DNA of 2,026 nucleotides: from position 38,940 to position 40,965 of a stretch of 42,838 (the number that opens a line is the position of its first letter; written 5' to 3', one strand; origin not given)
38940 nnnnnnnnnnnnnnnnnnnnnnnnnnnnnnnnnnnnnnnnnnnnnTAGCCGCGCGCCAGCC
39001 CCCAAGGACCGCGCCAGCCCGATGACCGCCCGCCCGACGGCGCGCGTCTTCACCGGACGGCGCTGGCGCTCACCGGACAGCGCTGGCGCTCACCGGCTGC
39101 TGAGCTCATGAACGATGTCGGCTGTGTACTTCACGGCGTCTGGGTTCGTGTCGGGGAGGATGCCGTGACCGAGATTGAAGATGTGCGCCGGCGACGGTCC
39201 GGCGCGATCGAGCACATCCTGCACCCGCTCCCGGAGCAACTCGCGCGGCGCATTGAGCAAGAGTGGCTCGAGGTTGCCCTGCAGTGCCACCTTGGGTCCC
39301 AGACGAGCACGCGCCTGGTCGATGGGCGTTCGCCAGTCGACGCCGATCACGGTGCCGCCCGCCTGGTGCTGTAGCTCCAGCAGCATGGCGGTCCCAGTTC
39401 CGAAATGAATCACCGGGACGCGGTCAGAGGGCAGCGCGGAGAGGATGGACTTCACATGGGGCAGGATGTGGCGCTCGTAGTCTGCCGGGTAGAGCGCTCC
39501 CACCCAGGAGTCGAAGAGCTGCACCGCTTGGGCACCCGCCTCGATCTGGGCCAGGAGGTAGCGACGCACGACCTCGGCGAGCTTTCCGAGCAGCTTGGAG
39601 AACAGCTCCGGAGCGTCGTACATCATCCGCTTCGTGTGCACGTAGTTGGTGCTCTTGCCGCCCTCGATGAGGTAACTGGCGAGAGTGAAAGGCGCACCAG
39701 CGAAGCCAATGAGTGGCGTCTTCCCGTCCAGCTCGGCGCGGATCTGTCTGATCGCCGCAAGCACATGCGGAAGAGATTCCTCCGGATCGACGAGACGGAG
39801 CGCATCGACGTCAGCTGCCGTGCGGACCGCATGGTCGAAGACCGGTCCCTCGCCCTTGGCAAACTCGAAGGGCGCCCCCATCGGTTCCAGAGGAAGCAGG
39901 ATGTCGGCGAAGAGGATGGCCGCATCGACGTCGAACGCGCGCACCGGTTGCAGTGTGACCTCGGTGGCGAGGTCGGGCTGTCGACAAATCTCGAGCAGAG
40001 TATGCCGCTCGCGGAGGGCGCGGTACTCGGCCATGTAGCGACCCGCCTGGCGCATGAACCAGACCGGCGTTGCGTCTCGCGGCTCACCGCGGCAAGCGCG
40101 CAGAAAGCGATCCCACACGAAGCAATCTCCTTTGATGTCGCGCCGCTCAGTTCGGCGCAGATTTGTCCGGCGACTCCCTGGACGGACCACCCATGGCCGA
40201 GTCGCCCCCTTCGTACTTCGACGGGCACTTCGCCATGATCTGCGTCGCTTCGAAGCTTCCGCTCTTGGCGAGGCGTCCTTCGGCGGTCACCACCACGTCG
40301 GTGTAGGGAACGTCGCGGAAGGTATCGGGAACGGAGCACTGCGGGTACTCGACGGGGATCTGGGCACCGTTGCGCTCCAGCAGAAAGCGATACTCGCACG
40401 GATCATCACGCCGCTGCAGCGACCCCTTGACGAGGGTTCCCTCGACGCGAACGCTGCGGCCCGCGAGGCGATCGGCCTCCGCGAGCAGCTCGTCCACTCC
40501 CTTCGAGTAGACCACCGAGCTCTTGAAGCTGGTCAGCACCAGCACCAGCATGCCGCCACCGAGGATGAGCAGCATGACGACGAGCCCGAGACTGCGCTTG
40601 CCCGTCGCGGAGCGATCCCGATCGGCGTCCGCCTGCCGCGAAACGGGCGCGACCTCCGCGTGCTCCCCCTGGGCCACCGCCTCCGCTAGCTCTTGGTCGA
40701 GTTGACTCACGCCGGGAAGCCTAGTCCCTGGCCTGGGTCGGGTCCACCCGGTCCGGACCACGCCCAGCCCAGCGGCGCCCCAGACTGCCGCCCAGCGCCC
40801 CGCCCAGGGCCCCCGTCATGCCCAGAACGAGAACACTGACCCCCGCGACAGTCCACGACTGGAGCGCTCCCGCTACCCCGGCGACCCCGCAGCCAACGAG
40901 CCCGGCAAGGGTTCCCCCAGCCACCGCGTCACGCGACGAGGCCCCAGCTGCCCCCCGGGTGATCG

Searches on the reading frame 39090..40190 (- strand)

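Call 17: search_protein_families(library=pfam, proteins=[window:39090-40190:-], max_evalue=0.01)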
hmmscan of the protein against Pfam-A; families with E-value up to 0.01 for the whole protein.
window:39090-40190:- (366 aa): 1 family
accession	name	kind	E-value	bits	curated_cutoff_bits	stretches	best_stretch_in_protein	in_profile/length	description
PF01208.23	URO-D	-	2.8e-129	431.5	23.9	1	27-362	4-345/346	Uroporphyrinogen decarboxylase (URO-D)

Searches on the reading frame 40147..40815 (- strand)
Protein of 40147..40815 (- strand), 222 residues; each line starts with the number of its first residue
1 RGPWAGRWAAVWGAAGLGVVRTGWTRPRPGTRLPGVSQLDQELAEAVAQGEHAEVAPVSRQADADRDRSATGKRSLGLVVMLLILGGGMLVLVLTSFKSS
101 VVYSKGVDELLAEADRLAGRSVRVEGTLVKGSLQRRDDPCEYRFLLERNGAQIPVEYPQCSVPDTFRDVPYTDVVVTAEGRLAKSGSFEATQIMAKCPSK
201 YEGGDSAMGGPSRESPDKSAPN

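Call 9: search_protein_families(library=pfam, proteins=[window:40147-40815:-], max_evalue=0.01)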
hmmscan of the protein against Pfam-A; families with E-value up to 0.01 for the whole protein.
window:40147-40815:- (222 aa): 1 family
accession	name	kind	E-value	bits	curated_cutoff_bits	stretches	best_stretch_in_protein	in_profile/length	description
PF03100.22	CcmE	-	3.7e-20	72.6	24.6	1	102-202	2-97/99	CcmE domain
